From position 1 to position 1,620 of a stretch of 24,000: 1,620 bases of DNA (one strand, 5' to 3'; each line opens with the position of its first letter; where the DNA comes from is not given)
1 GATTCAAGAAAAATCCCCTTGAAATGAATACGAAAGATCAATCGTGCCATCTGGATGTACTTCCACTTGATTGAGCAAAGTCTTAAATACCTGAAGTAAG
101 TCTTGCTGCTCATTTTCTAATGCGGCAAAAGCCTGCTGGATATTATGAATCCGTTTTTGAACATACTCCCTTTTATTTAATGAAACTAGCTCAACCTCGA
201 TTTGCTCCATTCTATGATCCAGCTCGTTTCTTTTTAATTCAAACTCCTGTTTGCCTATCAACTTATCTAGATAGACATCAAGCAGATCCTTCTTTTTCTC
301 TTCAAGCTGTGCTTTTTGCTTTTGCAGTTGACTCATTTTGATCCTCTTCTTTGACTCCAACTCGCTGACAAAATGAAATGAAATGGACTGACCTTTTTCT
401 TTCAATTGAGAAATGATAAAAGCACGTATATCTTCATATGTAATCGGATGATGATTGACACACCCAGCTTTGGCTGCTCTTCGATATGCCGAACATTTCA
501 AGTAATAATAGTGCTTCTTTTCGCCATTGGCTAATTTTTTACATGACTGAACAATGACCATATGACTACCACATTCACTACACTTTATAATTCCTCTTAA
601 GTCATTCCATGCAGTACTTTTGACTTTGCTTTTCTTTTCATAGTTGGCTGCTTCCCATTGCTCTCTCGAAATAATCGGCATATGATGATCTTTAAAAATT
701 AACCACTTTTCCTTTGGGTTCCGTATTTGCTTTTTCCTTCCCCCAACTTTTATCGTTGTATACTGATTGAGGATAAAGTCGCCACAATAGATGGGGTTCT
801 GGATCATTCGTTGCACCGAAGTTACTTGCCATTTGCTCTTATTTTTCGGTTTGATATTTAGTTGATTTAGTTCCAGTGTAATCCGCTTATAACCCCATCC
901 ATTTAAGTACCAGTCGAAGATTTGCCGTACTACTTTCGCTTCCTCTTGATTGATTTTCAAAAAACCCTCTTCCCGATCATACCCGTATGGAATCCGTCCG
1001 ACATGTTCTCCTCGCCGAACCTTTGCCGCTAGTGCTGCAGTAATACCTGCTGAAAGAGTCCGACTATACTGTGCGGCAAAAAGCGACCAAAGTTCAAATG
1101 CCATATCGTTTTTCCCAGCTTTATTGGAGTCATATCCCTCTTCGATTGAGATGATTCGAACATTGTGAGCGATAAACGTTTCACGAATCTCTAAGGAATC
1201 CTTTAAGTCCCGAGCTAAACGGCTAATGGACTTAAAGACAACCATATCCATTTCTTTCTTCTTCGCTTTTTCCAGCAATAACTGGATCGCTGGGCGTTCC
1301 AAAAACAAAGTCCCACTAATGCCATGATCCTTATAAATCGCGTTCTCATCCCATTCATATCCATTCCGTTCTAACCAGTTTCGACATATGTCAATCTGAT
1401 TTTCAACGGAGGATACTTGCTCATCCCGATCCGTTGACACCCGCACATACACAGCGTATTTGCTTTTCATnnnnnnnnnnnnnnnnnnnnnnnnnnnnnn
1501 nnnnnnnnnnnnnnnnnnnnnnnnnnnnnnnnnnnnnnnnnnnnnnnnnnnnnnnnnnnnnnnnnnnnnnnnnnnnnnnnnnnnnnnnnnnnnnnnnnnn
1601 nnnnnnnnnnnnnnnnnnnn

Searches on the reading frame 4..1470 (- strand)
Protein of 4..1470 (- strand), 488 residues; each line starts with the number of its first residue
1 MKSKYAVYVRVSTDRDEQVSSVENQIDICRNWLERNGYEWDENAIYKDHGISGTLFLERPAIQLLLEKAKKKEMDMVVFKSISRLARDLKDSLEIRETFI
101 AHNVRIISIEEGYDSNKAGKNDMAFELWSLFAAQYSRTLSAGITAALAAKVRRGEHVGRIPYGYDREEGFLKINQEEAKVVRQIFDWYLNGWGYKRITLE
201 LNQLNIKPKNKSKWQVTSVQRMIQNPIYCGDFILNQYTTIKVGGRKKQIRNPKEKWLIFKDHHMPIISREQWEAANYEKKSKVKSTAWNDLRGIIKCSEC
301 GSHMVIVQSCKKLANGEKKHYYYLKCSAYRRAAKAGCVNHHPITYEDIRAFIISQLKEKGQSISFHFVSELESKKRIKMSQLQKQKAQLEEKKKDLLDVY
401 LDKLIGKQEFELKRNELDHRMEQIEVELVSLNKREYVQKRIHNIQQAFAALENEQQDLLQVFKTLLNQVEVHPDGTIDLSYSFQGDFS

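Call 6: search_protein_families(library=pfam, proteins=[window:4-1470:-])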
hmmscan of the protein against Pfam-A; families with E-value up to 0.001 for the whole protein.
window:4-1470:- (488 aa): 3 families
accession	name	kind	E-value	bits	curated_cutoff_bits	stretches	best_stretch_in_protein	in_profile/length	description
PF00239.26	Resolvase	-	1.6e-30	106.6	23.3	1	6-155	2-144/145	Resolvase, N terminal domain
PF07508.19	Recombinase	-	1.1e-28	99.9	21.1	1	176-280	2-100/102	Recombinase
PF13408.12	Zn_ribbon_recom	-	2.3e-11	44.3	25.3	1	291-357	2-58/58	Recombinase zinc beta ribbon domain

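Call 10: find_encoding_contigs(protein=window:4-1470:-, flank=10000, max_places=10)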
Protein window:4-1470:- (488 aa): 1 contig read that carries it; 1 place shown.
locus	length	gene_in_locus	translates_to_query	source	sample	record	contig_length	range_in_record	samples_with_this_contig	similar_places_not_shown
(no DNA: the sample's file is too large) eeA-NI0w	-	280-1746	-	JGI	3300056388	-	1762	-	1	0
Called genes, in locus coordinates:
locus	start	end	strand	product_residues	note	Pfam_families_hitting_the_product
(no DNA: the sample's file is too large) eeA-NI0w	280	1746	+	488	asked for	PF00239:Resolvase, PF07508:Recombinase, PF13408:Zn_ribbon_recom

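Call 20: find_related_loci(query=window:4-1470:-, collection=viral_contigs, flank=6000)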
Query window:4-1470:- (488 aa) in viral_contigs; peptide patterns used: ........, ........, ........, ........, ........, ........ (x = any residue, [..] = any of these).
11 stretches matched a pattern; 2 encode a relative of the query (tblastn E <= 1e-3); 2 distinct loci.
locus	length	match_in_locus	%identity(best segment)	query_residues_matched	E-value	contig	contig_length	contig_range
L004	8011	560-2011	64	1-484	0e+0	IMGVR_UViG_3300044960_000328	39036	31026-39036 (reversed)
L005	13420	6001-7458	60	1-484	0e+0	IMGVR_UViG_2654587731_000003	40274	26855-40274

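Call 25: find_homologous_proteins(query=window:4-1470:-, max_evalue=1e-50)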
Query window:4-1470:- (488 aa): 349 proteins with E <= 1e-50 among 8000 candidates; the best 120 are listed.
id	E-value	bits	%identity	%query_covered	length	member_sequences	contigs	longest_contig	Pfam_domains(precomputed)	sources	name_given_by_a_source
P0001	0.0e+0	1099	100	100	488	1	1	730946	PF07508.20,PF00239.27,PF13408.13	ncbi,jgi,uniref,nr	ncbi:recombinase family protein [Thermoflavimicrobium daqui]|jgi:DNA invertase Pin-like site-specifi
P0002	6.0e-235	798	71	99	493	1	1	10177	PF07508.20,PF00239.27,PF13408.13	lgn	-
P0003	8.5e-234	795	71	99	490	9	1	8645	PF07508.20,PF00239.27,PF13408.13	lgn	-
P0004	1.1e-233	794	71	99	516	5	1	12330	PF07508.20,PF00239.27,PF13408.13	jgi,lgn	jgi:site-specific DNA recombinase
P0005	1.2e-233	794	70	99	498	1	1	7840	PF07508.20,PF00239.27,PF13408.13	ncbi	-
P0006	1.7e-223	761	67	99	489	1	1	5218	PF07508.20,PF00239.27,PF13408.13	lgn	-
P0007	1.2e-222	758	67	99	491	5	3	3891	PF07508.20,PF00239.27,PF13408.13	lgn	-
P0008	6.6e-222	755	67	99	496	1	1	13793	PF07508.20,PF00239.27,PF13408.13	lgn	-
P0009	3.6e-221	753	67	100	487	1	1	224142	PF07508.20,PF00239.27,PF13408.13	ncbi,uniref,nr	ncbi:recombinase family protein [Polycladomyces sp. WAk]|uniref:Recombinase family protein n=1 Tax=P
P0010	5.2e-221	753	68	99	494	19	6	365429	PF07508.20,PF00239.27,PF13408.13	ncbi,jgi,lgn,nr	ncbi:serine recombinase [Thermoactinomyces vulgaris]|jgi:site-specific DNA recombinase|nr:serine rec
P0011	3.6e-220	750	67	99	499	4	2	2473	PF07508.20,PF00239.27,PF13408.13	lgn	-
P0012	7.5e-217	739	65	99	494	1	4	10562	PF07508.20,PF00239.27,PF13408.13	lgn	-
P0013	3.3e-216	737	65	99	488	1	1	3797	PF07508.20,PF00239.27,PF13408.13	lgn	-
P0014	4.4e-215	733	65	99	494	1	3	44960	PF07508.20,PF00239.27,PF13408.13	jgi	jgi:site-specific DNA recombinase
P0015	8.8e-215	732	66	100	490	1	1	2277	PF07508.20,PF00239.27,PF13408.13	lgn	-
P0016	3.4e-211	720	65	99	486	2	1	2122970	PF07508.20,PF00239.27,PF13408.13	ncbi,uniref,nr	ncbi:recombinase family protein [Risungbinella massiliensis]|uniref:recombinase family protein n=1 T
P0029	1.4e-203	695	62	99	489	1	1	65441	PF07508.20,PF00239.27,PF13408.13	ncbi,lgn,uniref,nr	ncbi:recombinase family protein [Marininema halotolerans]|uniref:Site-specific DNA recombinase n=1 T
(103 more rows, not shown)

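Call 27: find_encoding_contigs(protein=P0004, flank=6000, max_places=4)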
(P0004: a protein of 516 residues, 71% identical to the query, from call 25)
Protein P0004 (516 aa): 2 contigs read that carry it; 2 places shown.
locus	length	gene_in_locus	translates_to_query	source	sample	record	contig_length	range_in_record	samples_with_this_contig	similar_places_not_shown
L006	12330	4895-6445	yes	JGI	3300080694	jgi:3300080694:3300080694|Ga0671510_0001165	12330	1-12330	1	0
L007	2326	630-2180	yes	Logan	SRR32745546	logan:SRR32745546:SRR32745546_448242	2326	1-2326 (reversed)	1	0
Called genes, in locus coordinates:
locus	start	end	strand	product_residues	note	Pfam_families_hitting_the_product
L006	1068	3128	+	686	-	-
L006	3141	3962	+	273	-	PF13814:Replic_Relax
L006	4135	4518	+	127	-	-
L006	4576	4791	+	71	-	-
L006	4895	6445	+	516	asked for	PF00239:Resolvase, PF07508:Recombinase, PF13408:Zn_ribbon_recom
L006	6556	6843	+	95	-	PF01527:HTH_Tnp_1, PF13384:HTH_23 (weak), PF13518:HTH_28 (weak)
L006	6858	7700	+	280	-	PF13276:HTH_21, PF00665:rve, PF13683:rve_3, PF13333:rve_2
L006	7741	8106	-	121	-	PF14425:Imm3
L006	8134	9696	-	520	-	PF14424:Toxin-deaminase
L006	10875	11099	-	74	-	-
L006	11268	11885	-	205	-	PF00440:TetR_N, PF16925:TetR_C_13 (weak)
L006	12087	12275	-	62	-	-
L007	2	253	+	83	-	?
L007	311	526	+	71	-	-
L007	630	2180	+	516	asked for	PF00239:Resolvase, PF07508:Recombinase, PF13408:Zn_ribbon_recom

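Call 28: find_encoding_contigs(protein=P0002, flank=6000, max_places=4)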
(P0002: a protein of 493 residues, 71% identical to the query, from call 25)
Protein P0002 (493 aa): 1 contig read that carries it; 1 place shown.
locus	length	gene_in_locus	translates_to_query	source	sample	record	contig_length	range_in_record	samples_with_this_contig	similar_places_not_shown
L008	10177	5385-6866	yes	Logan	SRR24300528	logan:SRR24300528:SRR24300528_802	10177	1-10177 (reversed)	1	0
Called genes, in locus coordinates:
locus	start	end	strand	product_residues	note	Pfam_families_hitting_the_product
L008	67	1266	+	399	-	PF01321:Creatinase_N, PF00557:Peptidase_M24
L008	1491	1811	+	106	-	PF00196:GerE, PF04545:Sigma70_r4 (weak), PF08281:Sigma70_r4_2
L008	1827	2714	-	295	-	PF03405:FA_desaturase_2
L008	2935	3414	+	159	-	PF02559:CarD_TRCF_RID, PF21095:CarD_C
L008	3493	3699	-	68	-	PF00313:CSD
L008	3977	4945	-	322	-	PF00795:CN_hydrolase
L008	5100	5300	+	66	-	-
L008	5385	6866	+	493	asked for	PF00239:Resolvase, PF07508:Recombinase, PF13408:Zn_ribbon_recom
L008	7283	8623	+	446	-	PF01547:SBP_bac_1, PF13416:SBP_bac_8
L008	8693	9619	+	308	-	PF00528:BPD_transp_1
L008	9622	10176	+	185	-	?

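Call 29: find_encoding_contigs(protein=P0010, flank=6000, max_places=6)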
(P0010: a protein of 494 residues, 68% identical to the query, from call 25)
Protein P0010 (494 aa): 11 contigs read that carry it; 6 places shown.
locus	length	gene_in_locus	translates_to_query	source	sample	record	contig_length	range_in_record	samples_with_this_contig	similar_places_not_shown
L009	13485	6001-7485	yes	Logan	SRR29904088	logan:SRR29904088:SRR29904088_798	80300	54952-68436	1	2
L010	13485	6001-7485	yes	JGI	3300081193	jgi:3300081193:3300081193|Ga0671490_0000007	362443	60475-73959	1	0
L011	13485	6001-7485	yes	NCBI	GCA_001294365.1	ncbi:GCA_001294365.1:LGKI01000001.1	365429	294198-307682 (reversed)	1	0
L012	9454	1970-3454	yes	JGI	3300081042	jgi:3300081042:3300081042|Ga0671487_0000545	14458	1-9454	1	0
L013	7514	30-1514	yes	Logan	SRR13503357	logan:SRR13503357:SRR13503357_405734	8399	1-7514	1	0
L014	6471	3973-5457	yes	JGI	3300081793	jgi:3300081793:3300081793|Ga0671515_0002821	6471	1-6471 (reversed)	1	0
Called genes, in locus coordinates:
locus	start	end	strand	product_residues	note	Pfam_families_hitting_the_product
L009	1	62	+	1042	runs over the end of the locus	PF04313:HSDR_N, PF04851:ResIII, PF18766:SWI2_SNF2, PF22679:T1R_D3-like, PF11867:T1RH-like_C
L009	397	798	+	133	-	PF12978:DUF3862 (weak), PF07467:BLIP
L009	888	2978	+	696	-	PF00580:UvrD-helicase, PF13245:AAA_19, PF13361:UvrD_C, PF13538:UvrD_C_2 (faint)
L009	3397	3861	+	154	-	PF00903:Glyoxalase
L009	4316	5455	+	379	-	PF01979:Amidohydro_1, PF07969:Amidohydro_3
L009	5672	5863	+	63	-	-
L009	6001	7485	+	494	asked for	PF00239:Resolvase, PF07508:Recombinase, PF13408:Zn_ribbon_recom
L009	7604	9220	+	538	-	PF17203:sCache_3_2, PF17202:sCache_3_3 (faint), PF13426:PAS_9 (faint), PF00989:PAS, PF13188:PAS_8 (weak), PF14689:SPOB_a, PF02518:HATPase_c, PF14501:HATPase_c_5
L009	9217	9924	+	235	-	PF00072:Response_reg, PF20714:HTH_64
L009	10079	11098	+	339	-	PF03401:TctC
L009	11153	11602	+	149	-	PF07331:TctB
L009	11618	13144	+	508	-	PF01970:TctA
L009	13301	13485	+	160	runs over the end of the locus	-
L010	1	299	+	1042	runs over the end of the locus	PF04313:HSDR_N, PF04851:ResIII, PF18766:SWI2_SNF2, PF22679:T1R_D3-like, PF11867:T1RH-like_C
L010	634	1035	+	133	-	PF12978:DUF3862 (weak), PF07467:BLIP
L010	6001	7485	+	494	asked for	PF00239:Resolvase, PF07508:Recombinase, PF13408:Zn_ribbon_recom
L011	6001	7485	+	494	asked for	PF00239:Resolvase, PF07508:Recombinase, PF13408:Zn_ribbon_recom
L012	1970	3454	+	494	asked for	PF00239:Resolvase, PF07508:Recombinase, PF13408:Zn_ribbon_recom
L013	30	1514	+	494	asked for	PF00239:Resolvase, PF07508:Recombinase, PF13408:Zn_ribbon_recom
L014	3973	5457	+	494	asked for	PF00239:Resolvase, PF07508:Recombinase, PF13408:Zn_ribbon_recom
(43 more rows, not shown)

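Call 30: find_encoding_contigs(protein=P0009, flank=6000, max_places=3)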
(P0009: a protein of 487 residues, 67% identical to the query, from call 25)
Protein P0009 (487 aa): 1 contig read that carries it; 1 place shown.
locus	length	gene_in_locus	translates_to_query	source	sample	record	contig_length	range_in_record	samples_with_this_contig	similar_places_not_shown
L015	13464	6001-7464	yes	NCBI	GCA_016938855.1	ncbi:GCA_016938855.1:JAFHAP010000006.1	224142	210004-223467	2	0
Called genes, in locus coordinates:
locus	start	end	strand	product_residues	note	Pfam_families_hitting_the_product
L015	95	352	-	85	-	-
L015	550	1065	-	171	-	PF11553:DUF3231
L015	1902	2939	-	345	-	PF02322:Cyt_bd_oxida_II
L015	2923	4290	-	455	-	PF01654:Cyt_bd_oxida_I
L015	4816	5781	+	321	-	PF03851:UvdE, PF01261:AP_endonuc_2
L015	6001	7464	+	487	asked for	PF00239:Resolvase, PF07508:Recombinase, PF13408:Zn_ribbon_recom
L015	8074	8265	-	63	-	PF12669:FeoB_associated (faint)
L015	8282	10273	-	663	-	PF01926:MMR_HSR1, PF02421:FeoB_N, PF17910:FeoB_Cyto, PF07670:Gate, PF07664:FeoB_C, PF07670:Gate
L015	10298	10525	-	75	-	PF04023:FeoA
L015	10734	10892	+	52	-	PF21431:Col-Pyo_DNase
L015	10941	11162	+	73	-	-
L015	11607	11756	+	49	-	-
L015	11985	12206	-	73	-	-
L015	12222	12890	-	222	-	-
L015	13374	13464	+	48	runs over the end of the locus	-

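Call 61: find_encoding_contigs(protein=P0029, flank=8000, max_places=2)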
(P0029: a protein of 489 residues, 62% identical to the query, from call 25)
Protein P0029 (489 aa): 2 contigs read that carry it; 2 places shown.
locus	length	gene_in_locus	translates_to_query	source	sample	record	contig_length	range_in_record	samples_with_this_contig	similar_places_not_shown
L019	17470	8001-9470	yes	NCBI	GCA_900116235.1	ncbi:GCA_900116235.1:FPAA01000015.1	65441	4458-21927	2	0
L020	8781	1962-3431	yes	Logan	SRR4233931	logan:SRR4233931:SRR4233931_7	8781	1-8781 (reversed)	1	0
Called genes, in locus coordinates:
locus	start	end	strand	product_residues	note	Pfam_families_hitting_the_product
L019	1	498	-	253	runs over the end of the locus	-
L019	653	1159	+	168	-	-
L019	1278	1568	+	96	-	PF00196:GerE, PF04545:Sigma70_r4 (weak), PF08281:Sigma70_r4_2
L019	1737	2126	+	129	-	-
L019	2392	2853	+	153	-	-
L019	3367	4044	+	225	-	PF03591:AzlC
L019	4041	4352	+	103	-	PF05437:AzlD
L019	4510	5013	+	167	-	-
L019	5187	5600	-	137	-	PF07452:CHRD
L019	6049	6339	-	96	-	-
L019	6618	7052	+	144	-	PF20194:DUF6557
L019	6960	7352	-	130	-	-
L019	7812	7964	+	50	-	-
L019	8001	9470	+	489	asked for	PF00239:Resolvase, PF07508:Recombinase, PF13408:Zn_ribbon_recom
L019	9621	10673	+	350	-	PF01522:Polysacc_deac_1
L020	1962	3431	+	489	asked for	PF00239:Resolvase, PF07508:Recombinase, PF13408:Zn_ribbon_recom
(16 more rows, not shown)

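Call 62: find_encoding_contigs(protein=P0016, flank=8000, max_places=2)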
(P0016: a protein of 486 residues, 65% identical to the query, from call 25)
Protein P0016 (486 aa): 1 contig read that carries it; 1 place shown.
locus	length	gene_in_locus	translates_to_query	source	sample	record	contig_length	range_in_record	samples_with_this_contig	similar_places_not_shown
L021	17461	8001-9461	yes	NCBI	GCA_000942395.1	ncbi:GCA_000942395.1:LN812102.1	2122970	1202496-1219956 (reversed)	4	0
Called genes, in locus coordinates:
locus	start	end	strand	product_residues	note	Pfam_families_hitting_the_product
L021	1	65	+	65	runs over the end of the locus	-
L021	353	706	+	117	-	-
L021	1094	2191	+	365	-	PF18154:pPIWI_RE_REase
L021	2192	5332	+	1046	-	PF18155:pPIWI_RE_Z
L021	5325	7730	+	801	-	PF13111:pPIWI_RE_X, PF18157:MID_pPIWI_RE, PF13032:RNaseH_pPIWI_RE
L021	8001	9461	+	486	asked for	PF00239:Resolvase, PF07508:Recombinase, PF13408:Zn_ribbon_recom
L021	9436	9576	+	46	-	-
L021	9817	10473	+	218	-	PF07947:YhhN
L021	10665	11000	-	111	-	PF10842:DUF2642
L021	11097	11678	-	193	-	-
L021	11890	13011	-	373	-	PF00890:FAD_binding_2, PF01266:DAO, PF01494:FAD_binding_3 (faint), PF07992:Pyr_redox_2 (faint), PF13450:NAD_binding_8 (weak)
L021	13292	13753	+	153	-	PF10710:DUF2512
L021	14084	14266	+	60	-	PF00684:DnaJ_CXXCXGXG (weak)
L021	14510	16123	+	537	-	-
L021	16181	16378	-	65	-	PF09962:DUF2196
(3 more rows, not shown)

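Call 87: search_protein_families(library=phrogs, proteins=[L009:5672-5863:+, L006:4576-4791:+, window:4-1470:-], max_evalue=0.01)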
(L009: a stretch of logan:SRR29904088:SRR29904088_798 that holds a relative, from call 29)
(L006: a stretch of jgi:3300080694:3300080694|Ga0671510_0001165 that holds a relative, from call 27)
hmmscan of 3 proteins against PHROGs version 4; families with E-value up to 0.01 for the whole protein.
L009:5672-5863:+ (63 aa): 0 families

L006:4576-4791:+ (71 aa): 0 families

window:4-1470:- (488 aa): 3 families
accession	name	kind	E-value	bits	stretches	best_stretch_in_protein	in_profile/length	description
phrog_95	-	integration and excision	8.2e-121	405.6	1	2-478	87-562/651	integrase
phrog_125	-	DNA, RNA and nucleotide metabolism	6.2e-37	128.5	1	1-282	18-251/254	DNA invertase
phrog_7701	-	DNA, RNA and nucleotide metabolism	1.8e-06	29.3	1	157-231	1-66/137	DNA invertase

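Call 109: search_protein_families(library=phrogs, proteins=[L005:982-2046:+, L005:2154-2552:+, L005:2549-3235:+, L005:3346-4398:-, L005:4783-5145:+, L005:5242-5832:+, L005:8582-8917:-, L005:9398-9736:+, L005:10448-10858:-, L005:11298-11906:-], max_evalue=0.00001)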
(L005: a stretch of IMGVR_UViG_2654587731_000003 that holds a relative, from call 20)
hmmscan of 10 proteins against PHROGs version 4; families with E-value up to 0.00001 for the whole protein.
L005:982-2046:+ (354 aa): 1 family
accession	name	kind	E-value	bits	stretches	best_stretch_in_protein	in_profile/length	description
phrog_16701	-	other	3.7e-23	83.2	1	10-238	8-217/234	peptidase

L005:2154-2552:+ (132 aa): 3 families
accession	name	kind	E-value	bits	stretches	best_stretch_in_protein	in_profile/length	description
phrog_199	-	lysis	1.4e-30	107.5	1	2-129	5-132/545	holin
phrog_16802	-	unknown function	2.4e-14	53.9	1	69-128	1-61/74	-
phrog_21233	-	unknown function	7.8e-11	42.9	1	5-67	8-70/72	-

L005:2549-3235:+ (228 aa): 8 families
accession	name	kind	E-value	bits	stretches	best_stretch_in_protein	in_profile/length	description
phrog_3513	-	lysis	2.7e-69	235.4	1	1-161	641-799/1434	endolysin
phrog_18032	-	lysis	3.3e-58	198.4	1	3-165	4-166/248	endolysin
phrog_12727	-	lysis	1.4e-53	183.6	1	2-157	2-156/393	endolysin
phrog_1309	-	lysis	1.3e-43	150.9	1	6-154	3-153/410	endolysin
phrog_326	-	other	3.9e-35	122.2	1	1-161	125-288/985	tail protein with endopeptidase domain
phrog_10967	-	lysis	3.4e-32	113.2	1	5-157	6-159/266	endolysin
phrog_8251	-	lysis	3.2e-28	100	1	18-154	16-150/250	endolysin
phrog_10051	-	lysis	2.2e-15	57.8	1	29-196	103-259/455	endolysin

L005:3346-4398:- (350 aa): 0 families

L005:4783-5145:+ (120 aa): 1 family
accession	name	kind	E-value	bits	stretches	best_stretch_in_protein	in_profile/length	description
phrog_3352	-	unknown function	4e-25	89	1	19-118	14-109/111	-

L005:5242-5832:+ (196 aa): 0 families

L005:8582-8917:- (111 aa): 0 families

L005:9398-9736:+ (112 aa): 0 families

L005:10448-10858:- (136 aa): 0 families

L005:11298-11906:- (202 aa): 0 families

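Call 111: search_protein_families(library=pfam, proteins=[L005:3346-4398:-, L005:5242-5832:+, L005:8582-8917:-, L005:9398-9736:+, L005:10448-10858:-, L005:11298-11906:-, L005:12598-12975:-, L004:2573-3016:-, L004:5095-5817:+, L004:6556-7125:+], max_evalue=0.001)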
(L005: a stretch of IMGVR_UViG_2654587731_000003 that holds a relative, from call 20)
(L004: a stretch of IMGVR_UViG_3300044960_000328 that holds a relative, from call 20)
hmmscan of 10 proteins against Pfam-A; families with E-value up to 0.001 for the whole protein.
L005:3346-4398:- (350 aa): 2 families
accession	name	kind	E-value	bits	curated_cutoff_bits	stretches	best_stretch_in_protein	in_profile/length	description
PF00413.30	Peptidase_M10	-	1.4e-08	35.2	24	1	138-184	111-159/159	Matrixin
PF12388.14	Peptidase_M57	-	1.1e-06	29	21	1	54-163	54-162/212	Dual-action HEIGH metallo-peptidase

L005:5242-5832:+ (196 aa): 0 families

L005:8582-8917:- (111 aa): 0 families

L005:9398-9736:+ (112 aa): 0 families

L005:10448-10858:- (136 aa): 0 families

L005:11298-11906:- (202 aa): 0 families

L005:12598-12975:- (125 aa): 0 families

L004:2573-3016:- (147 aa): 1 family
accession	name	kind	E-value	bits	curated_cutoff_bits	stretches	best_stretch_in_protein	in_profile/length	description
PF06114.19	Peptidase_M78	-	1.5e-07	31.7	22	1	34-138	26-122/123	IrrE N-terminal-like domain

L004:5095-5817:+ (240 aa): 1 family
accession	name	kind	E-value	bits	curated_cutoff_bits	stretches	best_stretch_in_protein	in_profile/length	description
PF09669.15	Phage_pRha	-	3.2e-15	56.9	29.9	1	14-105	1-91/91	Phage regulatory protein Rha (Phage_pRha)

L004:6556-7125:+ (189 aa): 1 family
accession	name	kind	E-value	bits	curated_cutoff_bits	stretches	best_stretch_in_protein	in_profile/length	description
PF06252.17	GemA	-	2.8e-05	25.5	27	1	86-179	30-115/119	Bacteriophage Mu, GemA protein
